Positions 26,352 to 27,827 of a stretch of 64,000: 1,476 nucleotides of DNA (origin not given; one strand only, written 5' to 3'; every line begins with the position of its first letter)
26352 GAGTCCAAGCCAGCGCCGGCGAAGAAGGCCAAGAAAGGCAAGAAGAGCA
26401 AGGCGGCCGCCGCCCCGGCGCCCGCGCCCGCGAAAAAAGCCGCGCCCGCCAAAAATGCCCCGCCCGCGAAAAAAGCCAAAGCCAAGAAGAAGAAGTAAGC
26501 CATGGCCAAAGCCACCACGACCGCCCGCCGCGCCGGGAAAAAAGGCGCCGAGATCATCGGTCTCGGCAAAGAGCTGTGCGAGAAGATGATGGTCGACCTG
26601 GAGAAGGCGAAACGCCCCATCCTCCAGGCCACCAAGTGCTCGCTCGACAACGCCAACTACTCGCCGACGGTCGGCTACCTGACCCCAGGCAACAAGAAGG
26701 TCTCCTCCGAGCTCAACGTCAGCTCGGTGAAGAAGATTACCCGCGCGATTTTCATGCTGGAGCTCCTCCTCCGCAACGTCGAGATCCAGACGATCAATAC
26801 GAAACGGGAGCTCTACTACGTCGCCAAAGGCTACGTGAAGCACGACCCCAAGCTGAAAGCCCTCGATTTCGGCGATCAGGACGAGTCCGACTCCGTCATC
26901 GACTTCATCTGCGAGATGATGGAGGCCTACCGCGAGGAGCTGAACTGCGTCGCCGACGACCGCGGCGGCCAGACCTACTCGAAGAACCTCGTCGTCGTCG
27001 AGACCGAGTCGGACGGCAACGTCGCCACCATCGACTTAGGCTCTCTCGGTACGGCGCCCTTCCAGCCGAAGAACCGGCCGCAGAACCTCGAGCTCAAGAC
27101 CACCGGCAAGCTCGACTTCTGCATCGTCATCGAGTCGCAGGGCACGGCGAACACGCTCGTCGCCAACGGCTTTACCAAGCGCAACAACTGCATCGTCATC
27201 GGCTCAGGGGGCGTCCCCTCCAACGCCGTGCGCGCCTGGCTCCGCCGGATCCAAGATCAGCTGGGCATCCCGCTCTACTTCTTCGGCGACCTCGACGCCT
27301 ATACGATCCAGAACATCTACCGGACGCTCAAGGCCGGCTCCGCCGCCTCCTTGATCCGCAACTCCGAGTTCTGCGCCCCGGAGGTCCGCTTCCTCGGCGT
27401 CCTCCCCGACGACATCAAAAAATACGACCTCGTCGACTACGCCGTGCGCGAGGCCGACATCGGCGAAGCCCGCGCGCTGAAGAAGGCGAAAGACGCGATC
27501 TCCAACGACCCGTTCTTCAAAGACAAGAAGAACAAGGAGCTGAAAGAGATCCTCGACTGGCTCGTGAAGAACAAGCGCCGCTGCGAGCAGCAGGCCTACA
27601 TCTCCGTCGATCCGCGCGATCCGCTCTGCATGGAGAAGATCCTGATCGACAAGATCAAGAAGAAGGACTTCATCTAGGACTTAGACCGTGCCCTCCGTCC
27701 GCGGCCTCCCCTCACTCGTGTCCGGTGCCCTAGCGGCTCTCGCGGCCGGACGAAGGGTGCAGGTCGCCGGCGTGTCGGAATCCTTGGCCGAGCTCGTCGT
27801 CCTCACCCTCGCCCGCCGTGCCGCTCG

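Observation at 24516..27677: Complete topoisomerase VI (Top6B-Top6A) operon in a bacterium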

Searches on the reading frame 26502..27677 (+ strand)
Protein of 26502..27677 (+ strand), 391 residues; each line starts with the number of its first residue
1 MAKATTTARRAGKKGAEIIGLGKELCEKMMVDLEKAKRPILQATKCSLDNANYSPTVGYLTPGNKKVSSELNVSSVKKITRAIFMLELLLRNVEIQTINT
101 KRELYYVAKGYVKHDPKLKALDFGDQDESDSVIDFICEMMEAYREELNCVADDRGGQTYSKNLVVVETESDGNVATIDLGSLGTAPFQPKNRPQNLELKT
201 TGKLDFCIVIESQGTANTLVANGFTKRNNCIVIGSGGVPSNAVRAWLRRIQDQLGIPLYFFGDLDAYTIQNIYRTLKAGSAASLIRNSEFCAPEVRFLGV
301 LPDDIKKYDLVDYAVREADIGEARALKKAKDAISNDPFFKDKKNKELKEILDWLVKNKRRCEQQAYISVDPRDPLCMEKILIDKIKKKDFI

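Call 3: search_protein_families(library=pfam, proteins=[window:26502-27677:+], max_evalue=0.01)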
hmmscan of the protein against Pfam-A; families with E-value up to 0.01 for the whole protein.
window:26502-27677:+ (391 aa): 2 families
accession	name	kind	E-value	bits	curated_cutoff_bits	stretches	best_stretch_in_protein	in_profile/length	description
PF21180.3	TOP6A-Spo11_Toprim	-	5.4e-38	131.1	24.1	1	206-370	1-157/170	Topoisomerase 6 subunit A/Spo11, Toprim domain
PF04406.19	TP6A_N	-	1.1e-11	44.8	26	1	77-148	1-61/62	Type IIB DNA topoisomerase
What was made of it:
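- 26502..27677 (+): top6A, the topo VI A subunit (391 aa): DNA-cleaving subunit, Spo11 family. Pfam TP6A_N and TOP6A-Spo11_Toprim (call 3).
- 26730..26945 (+): Winged-helix (5Y-CAP) domain with R102 and the catalytic Y106 (codon 26817-26819). Pfam PF04406 covers aa 77-148 (call 3).
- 27117..27611 (+): Toprim domain with the metal-binding residues E211 (27132-27134), D263 (27288-27290) and D265 (27294-27296). Pfam PF21180 covers aa 206-370 at 5e-38 (call 3).
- On Topoisomerase VI, A subunit: PF04406 matches at 1e-11 (call 3). PF21180 matches at 5e-38 (call 3).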

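Call 4: search_protein_families(library=ncbifam, proteins=[window:26502-27677:+], max_evalue=0.01)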
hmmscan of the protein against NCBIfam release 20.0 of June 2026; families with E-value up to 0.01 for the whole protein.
window:26502-27677:+ (391 aa): 6 families
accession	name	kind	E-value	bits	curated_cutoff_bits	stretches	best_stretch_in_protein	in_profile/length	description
NF003335.0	PRK04342.1-4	equivalog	1.9e-112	375.9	424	1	20-389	20-371/373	DNA topoisomerase VI subunit A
NF003337.0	PRK04342.1-6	equivalog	9.7e-51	172.9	675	1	24-367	21-346/370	DNA topoisomerase IV subunit A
NF003333.0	PRK04342.1-2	equivalog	1.4e-44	152.4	465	1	16-390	9-365/367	DNA topoisomerase IV subunit A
NF003336.0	PRK04342.1-5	equivalog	7.8e-38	130.2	531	1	23-391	21-385/386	DNA topoisomerase IV subunit A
NF003332.0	PRK04342.1-1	equivalog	4e-35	121.5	538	1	24-368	17-342/363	DNA topoisomerase IV subunit A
NF003334.0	PRK04342.1-3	equivalog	7.4e-28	97.5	658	1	23-366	13-331/354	DNA topoisomerase IV subunit A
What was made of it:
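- On Topoisomerase VI, A subunit: The best model, NF003335, scores 375.9 bits against a cut-off of 424 (call 4).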

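Call 6: search_solved_structures(query=window:26502-27677:+, max_evalue=0.001, show_alignments=2)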
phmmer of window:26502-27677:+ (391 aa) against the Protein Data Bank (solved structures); distinct sequences matched with E-value up to 0.001: 4.
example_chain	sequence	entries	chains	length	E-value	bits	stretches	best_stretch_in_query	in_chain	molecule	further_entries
1d3y_A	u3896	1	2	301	1.1e-34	123.2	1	76-359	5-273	DNA TOPOISOMERASE VI A SUBUNIT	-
2q2e_A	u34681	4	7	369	3.7e-20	75.3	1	24-341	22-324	Type II DNA topoisomerase VI subunit A | Type 2 DNA topoisomerase 6 subunit A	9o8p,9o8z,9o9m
9o0g_A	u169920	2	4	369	5.4e-20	74.8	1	24-325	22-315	Type 2 DNA topoisomerase 6 subunit A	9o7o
2zbk_A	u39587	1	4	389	8.9e-20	74.1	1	28-390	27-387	Type II DNA topoisomerase VI subunit A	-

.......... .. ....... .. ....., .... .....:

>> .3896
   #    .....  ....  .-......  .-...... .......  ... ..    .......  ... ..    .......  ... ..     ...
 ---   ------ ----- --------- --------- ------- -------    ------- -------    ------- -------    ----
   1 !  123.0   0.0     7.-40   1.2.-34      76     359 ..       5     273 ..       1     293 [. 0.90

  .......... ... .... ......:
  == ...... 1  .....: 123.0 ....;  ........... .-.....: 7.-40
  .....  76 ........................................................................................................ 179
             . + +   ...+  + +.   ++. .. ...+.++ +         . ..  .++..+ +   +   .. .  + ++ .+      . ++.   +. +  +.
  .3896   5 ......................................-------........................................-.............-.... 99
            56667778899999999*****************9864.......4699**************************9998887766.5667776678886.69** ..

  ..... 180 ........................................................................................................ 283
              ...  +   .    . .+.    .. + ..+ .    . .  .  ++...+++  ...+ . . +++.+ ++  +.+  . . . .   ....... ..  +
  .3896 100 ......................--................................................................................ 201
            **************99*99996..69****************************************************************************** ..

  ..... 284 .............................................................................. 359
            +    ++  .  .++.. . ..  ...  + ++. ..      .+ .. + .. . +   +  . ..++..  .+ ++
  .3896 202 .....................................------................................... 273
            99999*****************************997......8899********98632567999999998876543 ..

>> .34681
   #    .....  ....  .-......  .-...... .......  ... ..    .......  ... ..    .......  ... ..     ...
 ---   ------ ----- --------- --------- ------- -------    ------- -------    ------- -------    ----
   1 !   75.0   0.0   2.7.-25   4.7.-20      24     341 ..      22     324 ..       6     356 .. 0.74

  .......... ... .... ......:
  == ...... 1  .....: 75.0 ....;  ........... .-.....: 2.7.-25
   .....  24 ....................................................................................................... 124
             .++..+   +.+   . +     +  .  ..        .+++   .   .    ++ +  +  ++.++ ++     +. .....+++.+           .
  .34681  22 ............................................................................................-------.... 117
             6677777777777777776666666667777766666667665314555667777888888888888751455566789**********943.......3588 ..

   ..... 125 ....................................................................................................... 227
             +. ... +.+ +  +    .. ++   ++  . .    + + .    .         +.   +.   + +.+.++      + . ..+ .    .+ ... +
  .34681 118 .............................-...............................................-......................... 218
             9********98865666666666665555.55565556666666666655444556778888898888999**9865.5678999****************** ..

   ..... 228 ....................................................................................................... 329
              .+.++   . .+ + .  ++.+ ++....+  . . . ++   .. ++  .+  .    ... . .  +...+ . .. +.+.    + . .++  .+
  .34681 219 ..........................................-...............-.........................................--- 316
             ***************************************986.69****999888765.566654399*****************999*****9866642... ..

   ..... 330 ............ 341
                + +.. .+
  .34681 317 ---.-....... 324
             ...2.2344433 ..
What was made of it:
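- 26502..27677 (+): PDB 1d3y matches at 1e-34 (call 6).
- Closest known: Methanocaldococcus jannaschii Top6A. Same: It is the best solved-structure match for the A subunit (1e-34, call 6).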

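Call 7: find_homologous_proteins(query=window:26502-27677:+, max_evalue=1e-10)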
Query window:26502-27677:+ (391 aa): 3396 proteins with E <= 1e-10 among 8000 candidates; the best 120 are listed.
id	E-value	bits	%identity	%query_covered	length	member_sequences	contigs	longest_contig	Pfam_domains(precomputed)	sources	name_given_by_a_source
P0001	2.1e-258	874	100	100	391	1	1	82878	PF21180.4,PF04406.20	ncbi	-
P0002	4.4e-223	758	85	100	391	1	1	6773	PF21180.4,PF04406.20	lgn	-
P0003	1.9e-219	746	84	100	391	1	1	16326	PF21180.4,PF04406.20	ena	-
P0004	3.1e-217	739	83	100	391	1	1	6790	PF21180.4,PF04406.20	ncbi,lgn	-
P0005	4.2e-216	735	82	100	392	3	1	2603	PF21180.4,PF04406.20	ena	-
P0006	4.5e-216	735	84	98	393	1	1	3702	PF21180.4,PF04406.20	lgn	-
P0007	5.5e-216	735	83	100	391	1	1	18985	PF21180.4,PF04406.20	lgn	-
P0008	9.5e-216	734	83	100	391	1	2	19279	PF21180.4,PF04406.20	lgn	-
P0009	3.1e-215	732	84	99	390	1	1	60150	PF21180.4,PF04406.20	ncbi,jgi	jgi:DNA topoisomerase-6 subunit A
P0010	1.8e-214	730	82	100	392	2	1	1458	PF21180.4,PF04406.20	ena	-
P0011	6.0e-214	728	82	100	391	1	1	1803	PF21180.4,PF04406.20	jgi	-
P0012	2.1e-213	726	81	100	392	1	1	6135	PF21180.4,PF04406.20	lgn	-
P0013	2.7e-213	726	82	100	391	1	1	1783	PF21180.4,PF04406.20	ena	-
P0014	9.4e-212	721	82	100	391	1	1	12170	PF21180.4,PF04406.20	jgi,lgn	-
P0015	3.1e-211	719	81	100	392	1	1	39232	PF21180.4,PF04406.20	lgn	-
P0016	1.0e-210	717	82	97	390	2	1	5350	PF21180.4,PF04406.20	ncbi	-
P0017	1.1e-210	717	81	100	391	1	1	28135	PF21180.4,PF04406.20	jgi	jgi:DNA topoisomerase-6 subunit A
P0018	1.6e-210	717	81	100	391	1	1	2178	PF21180.4,PF04406.20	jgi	jgi:DNA topoisomerase-6 subunit A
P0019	2.5e-210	716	80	100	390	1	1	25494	PF21180.4,PF04406.20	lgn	-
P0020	4.4e-210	715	80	100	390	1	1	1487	PF21180.4,PF04406.20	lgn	-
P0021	2.2e-209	713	80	100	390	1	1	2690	PF21180.4,PF04406.20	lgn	-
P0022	3.9e-209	712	81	100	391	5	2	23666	PF21180.4,PF04406.20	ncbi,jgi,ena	jgi:DNA topoisomerase-6 subunit A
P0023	1.0e-208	711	80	97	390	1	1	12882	PF21180.4,PF04406.20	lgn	-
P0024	6.1e-208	708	79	99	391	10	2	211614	PF21180.4,PF04406.20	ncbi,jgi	jgi:DNA topoisomerase-6 subunit A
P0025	2.3e-207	706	79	100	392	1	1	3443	PF21180.4,PF04406.20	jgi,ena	jgi:DNA topoisomerase-6 subunit A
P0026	1.1e-206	704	80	100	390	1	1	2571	PF21180.4,PF04406.20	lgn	-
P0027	1.5e-206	704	81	100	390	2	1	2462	PF21180.4,PF04406.20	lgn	-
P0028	2.1e-206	703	79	100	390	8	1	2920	PF21180.4,PF04406.20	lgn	-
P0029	2.2e-206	703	79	100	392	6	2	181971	PF21180.4,PF04406.20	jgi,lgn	-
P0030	4.5e-206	702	81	98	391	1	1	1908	PF21180.4,PF04406.20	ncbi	-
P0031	6.3e-206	702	79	100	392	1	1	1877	PF21180.4,PF04406.20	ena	-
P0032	1.3e-205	701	79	100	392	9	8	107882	PF21180.4,PF04406.20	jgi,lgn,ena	-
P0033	1.3e-205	700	78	100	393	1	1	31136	PF21180.4,PF04406.20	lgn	-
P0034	1.4e-205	700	79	100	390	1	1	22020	PF21180.4,PF04406.20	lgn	-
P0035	3.0e-205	699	79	94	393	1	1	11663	PF21180.4,PF04406.20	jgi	jgi:DNA topoisomerase-6 subunit A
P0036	1.6e-203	694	83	93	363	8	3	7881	PF21180.4,PF04406.20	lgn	-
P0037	1.7e-203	694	84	93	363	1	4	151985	PF21180.4,PF04406.20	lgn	-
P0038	6.9e-203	692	83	93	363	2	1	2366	PF21180.4,PF04406.20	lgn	-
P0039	3.1e-202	689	76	100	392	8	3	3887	PF21180.4,PF04406.20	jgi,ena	-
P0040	5.5e-201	685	79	94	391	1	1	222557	PF21180.4,PF04406.20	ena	-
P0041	1.2e-200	684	77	98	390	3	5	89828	PF21180.4,PF04406.20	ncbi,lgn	-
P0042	4.4e-199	679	78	98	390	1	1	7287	PF21180.4,PF04406.20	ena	-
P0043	8.5e-199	678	77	95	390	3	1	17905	PF21180.4,PF04406.20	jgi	jgi:DNA topoisomerase-6 subunit A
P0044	4.0e-197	673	76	100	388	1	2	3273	PF21180.4,PF04406.20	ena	-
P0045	1.1e-196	671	76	100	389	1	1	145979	PF21180.4,PF04406.20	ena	-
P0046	2.0e-192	657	75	100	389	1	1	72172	PF21180.4,PF04406.20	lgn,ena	-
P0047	1.4e-191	654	74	100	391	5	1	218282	PF21180.4,PF04406.20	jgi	jgi:DNA topoisomerase VI subunit A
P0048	2.6e-189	647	74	100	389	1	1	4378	PF21180.4,PF04406.20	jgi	jgi:DNA topoisomerase-6 subunit A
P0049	1.1e-188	645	73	98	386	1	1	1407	PF21180.4,PF04406.20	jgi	jgi:DNA topoisomerase VI subunit A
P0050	3.0e-187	640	72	99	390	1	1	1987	PF21180.4,PF04406.20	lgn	-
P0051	5.8e-187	639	73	98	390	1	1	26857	PF21180.4,PF04406.20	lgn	-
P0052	5.8e-187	639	73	98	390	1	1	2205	PF21180.4,PF04406.20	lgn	-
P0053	5.9e-187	639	72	96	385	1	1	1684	PF21180.4,PF04406.20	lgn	-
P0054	8.9e-187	639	72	99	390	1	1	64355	PF21180.4,PF04406.20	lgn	-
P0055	1.7e-186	638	71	98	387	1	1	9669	PF21180.4,PF04406.20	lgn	-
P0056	1.8e-186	638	71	100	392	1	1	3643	PF21180.4,PF04406.20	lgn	-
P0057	3.1e-186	637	72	99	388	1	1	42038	PF21180.4,PF04406.20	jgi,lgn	jgi:DNA topoisomerase-6 subunit A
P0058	4.3e-186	636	71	100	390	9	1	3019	PF21180.4,PF04406.20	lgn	-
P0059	4.3e-186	636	71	100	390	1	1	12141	PF21180.4,PF04406.20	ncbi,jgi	jgi:DNA topoisomerase-6 subunit A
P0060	7.3e-186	636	71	98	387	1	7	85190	PF21180.4,PF04406.20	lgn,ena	-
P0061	7.6e-186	635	72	99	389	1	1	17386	PF21180.4,PF04406.20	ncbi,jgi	jgi:DNA topoisomerase-6 subunit A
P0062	7.8e-186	635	72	96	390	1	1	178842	PF21180.4,PF04406.20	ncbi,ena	-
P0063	1.1e-185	635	71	100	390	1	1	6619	PF21180.4,PF04406.20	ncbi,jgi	jgi:DNA topoisomerase-6 subunit A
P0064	1.4e-185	635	70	98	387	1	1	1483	PF21180.4,PF04406.20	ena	-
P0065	1.4e-185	635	71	100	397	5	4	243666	PF21180.4,PF04406.20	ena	-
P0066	1.8e-185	634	73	98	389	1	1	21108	PF21180.4,PF04406.20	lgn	-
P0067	2.9e-185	634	72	96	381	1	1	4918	PF21180.4,PF04406.20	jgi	jgi:DNA topoisomerase-6 subunit A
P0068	3.6e-185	633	71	99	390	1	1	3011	PF21180.4,PF04406.20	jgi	jgi:DNA topoisomerase-6 subunit A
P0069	3.6e-185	633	72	99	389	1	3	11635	PF21180.4,PF04406.20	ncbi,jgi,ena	jgi:DNA topoisomerase-6 subunit A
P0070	5.5e-185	633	72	96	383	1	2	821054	PF21180.4,PF04406.20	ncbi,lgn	ncbi:MAG: DNA topoisomerase VI [Bacteriovoracia bacterium]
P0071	6.7e-185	632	73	93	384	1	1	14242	PF21180.4,PF04406.20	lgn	-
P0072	7.5e-185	632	71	100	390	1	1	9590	PF21180.4,PF04406.20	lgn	-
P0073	1.1e-184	632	72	98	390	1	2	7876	PF21180.4,PF04406.20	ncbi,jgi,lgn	jgi:DNA topoisomerase-6 subunit A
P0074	1.3e-184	631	74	91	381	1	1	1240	PF21180.4,PF04406.20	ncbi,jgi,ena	jgi:DNA topoisomerase-6 subunit A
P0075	1.7e-184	631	72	98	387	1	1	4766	PF21180.4,PF04406.20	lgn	-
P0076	1.8e-184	631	73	98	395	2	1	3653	PF21180.4,PF04406.20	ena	-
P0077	2.3e-184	631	72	97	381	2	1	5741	PF21180.4,PF04406.20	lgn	-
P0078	2.5e-184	630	72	98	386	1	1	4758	PF21180.4,PF04406.20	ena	-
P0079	2.9e-184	630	71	98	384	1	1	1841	PF21180.4,PF04406.20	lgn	-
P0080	3.2e-184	630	72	96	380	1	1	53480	PF21180.4,PF04406.20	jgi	jgi:DNA topoisomerase VI subunit A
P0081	4.9e-184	630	71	96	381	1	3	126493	PF21180.4,PF04406.20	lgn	-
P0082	4.9e-184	629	69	99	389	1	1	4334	PF21180.4,PF04406.20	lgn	-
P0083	5.2e-184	629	72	97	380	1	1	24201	PF21180.4,PF04406.20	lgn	-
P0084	5.5e-184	629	70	97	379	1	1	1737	PF21180.4,PF04406.20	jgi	jgi:DNA topoisomerase-6 subunit A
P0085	6.2e-184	629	70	100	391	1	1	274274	PF21180.4,PF04406.20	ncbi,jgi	jgi:DNA topoisomerase-6 subunit A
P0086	6.3e-184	629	73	95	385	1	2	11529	PF21180.4,PF04406.20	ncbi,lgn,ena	-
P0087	7.1e-184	629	71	95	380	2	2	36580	PF21180.4,PF04406.20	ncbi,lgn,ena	-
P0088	7.6e-184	629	70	98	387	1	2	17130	PF21180.4,PF04406.20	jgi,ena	-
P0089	8.1e-184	629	70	97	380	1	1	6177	PF21180.4,PF04406.20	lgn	-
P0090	8.6e-184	629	72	92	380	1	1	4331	PF21180.4,PF04406.20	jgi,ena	-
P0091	8.7e-184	629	71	98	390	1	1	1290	PF21180.4,PF04406.20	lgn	-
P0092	9.6e-184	629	70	98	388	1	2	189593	PF21180.4,PF04406.20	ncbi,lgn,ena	-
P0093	1.1e-183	628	71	98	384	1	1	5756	PF21180.4,PF04406.20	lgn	-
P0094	1.1e-183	628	71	96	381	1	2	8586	PF21180.4,PF04406.20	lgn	-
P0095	1.1e-183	628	70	98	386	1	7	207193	PF21180.4,PF04406.20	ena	-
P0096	1.1e-183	628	70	100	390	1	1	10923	PF21180.4,PF04406.20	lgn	-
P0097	1.2e-183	628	73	92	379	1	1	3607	PF21180.4,PF04406.20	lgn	-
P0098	1.7e-183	628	71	98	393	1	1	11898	PF21180.4,PF04406.20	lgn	-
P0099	1.8e-183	628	71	96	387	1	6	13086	PF21180.4,PF04406.20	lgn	-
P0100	2.2e-183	627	71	96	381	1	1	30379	PF21180.4,PF04406.20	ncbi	-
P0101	2.2e-183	627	68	99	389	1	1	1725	PF21180.4,PF04406.20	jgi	-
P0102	2.4e-183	627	71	96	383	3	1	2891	PF21180.4,PF04406.20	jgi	jgi:DNA topoisomerase VI subunit A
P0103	2.9e-183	627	71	99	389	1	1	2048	PF21180.4,PF04406.20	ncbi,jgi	jgi:DNA topoisomerase-6 subunit A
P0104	3.1e-183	627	72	96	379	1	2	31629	PF21180.4,PF04406.20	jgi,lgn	-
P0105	3.3e-183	627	71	99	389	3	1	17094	PF21180.4,PF04406.20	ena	-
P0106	3.6e-183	627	69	99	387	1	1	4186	PF21180.4,PF04406.20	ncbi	-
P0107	3.9e-183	627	72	97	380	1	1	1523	PF21180.4,PF04406.20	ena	-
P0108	4.0e-183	626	71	98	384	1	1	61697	PF21180.4,PF04406.20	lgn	-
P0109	4.3e-183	626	70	98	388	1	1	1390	PF21180.4,PF04406.20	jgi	-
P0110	4.4e-183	626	69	98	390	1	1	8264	PF21180.4,PF04406.20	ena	-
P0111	4.5e-183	626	72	96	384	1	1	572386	PF21180.4,PF04406.20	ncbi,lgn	ncbi:MAG: DNA topoisomerase VI [Oligoflexus sp.]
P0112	4.6e-183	626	71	99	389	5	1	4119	PF21180.4,PF04406.20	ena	-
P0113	4.9e-183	626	71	96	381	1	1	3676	PF21180.4,PF04406.20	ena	-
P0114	5.1e-183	626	69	100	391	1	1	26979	PF21180.4,PF04406.20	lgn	-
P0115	6.2e-183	626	72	96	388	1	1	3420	PF21180.4,PF04406.20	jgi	-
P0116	6.4e-183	626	69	99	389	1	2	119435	PF21180.4,PF04406.20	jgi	jgi:DNA topoisomerase-6 subunit A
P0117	6.7e-183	626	70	98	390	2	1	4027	PF21180.4,PF04406.20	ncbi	-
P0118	7.6e-183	626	71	96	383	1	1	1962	PF21180.4,PF04406.20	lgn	-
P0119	7.6e-183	626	72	98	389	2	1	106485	PF21180.4,PF04406.20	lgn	-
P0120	1.0e-182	625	72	96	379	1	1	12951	PF21180.4,PF04406.20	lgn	-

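Call 8: find_related_loci(query=window:26502-27677:+, collection=genome_contigs, flank=10000)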
Query window:26502-27677:+ (391 aa) in genome_contigs; peptide patterns used: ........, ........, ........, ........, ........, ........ (x = any residue, [..] = any of these).
447 stretches matched a pattern; 284 encode a relative of the query (tblastn E <= 1e-3); the best 80 are kept; 80 distinct loci.
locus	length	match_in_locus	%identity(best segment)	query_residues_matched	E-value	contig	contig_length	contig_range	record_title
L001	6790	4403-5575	83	1-391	0e+0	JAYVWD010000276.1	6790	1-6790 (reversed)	MAG: Pseudomonadota bacterium isolate GL82_DN_concoct_127 GL82_DN_concoct_127_275, whole genome shotgun sequence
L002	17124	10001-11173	79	1-391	0e+0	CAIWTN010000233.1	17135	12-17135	MAG: uncultured proteobacterium isolate Loclat_bin-10810 genome assembly, contig: bin-10810:233/252, whole genome shotgu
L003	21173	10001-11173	79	1-391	0e+0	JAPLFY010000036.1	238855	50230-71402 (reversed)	MAG: Proteobacteria bacterium isolate LacPavin_0920_SED3_MAG_51_70 LacPavin_0920_SED3_scaffold_1434263, whole genome sho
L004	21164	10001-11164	78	4-391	0e+0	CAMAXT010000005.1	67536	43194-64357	MAG: Pseudobacteriovorax antillogorgiicola isolate MH-08apr19-170 genome assembly, contig: MH-08apr19-C855, whole genome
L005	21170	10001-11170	71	2-391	0e+0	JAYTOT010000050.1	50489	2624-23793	MAG: Pseudomonadota bacterium isolate GFS_4193 GFS_4193_49, whole genome shotgun sequence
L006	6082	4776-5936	71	5-391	0e+0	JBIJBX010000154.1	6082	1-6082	MAG: Oligoflexales bacterium isolate ME2006-08-10D11_3300044971_group2_bin84 Rohwer_bin1141_scaffold_17156_c1, whole gen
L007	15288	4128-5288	72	5-391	0e+0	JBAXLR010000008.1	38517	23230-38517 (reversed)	MAG: bacterium isolate ELA432 MAG432_8, whole genome shotgun sequence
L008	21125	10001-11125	72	17-391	0e+0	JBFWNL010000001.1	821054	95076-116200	MAG: Bacteriovoracia bacterium isolate CA_2019_TPBF_111 NODE_51_length_821054_cov_8.165805_TPBF, whole genome shotgun se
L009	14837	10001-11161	70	4-391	0e+0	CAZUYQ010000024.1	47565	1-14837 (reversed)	MAG TPA_asm: uncultured Polynucleobacter sp. isolate SRP285395_co2_426 genome assembly, contig: NODE_1084_length_47565_c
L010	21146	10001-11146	72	10-391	0e+0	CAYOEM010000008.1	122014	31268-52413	MAG TPA_asm: uncultured Polynucleobacter sp. isolate SRP124364_co1_148 genome assembly, contig: NODE_37_length_122014_co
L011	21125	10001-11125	71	17-391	0e+0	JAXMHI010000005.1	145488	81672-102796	MAG: bacterium isolate STL-UBA2 C4.194.fa-5, whole genome shotgun sequence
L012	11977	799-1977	69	1-391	0e+0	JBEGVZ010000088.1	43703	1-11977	MAG: Pseudomonadota bacterium isolate riogrande_2019_sw_WHONDRS-S19S_0066_B_bin.54 scaffold_488059, whole genome shotgun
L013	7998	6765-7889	71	17-391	0e+0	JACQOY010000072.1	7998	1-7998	MAG: Deltaproteobacteria bacterium isolate NC_groundwater_1293_Ag_S-0.2um_53_32 S_p2_S4_coassembly_k141_1069947, whole g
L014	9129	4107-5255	69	9-391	0e+0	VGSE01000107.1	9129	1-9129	MAG: Deltaproteobacteria bacterium isolate K_Offshore_120m_m2_196 K_Offshore_120m_m2_196_Ga0194131_10013710, whole genom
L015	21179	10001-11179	68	3-391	0e+0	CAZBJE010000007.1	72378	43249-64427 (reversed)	MAG TPA_asm: uncultured Pseudobdellovibrionaceae bacterium isolate SRP296810_co1_366 genome assembly, contig: NODE_290_l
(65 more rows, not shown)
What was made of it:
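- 284 species-level genomes encode a close relative (call 8).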

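Call 36: search_protein_families(library=padloc, proteins=[window:26502-27677:+], max_evalue=0.01)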
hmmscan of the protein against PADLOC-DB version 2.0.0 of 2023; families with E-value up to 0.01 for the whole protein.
window:26502-27677:+ (391 aa): 3 families
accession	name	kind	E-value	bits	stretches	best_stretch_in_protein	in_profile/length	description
PDLC00533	JetD1|JetD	-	6.6e-06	23.4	1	207-278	270-340/409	DUF2220; DUF3322; DUF2399 domain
PDLC00521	JetD1|JetD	-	0.0059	13.8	0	227-269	273-317/395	DUF2220; DUF3322; DUF2399 domain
PDLC00529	JetD1|JetD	-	0.007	13.5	0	207-266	254-313/394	DUF2220; DUF3322; DUF2399 domain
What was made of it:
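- On Wadjet JetD: There is only a 23-bit local match to the Toprim part of one JetD model (call 36).
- There is a weak local JetD match on the Toprim domain (23 bits, E 7e-6, call 36).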

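Call 39: find_encoding_contigs(protein=P0001, flank=10000, max_places=3)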
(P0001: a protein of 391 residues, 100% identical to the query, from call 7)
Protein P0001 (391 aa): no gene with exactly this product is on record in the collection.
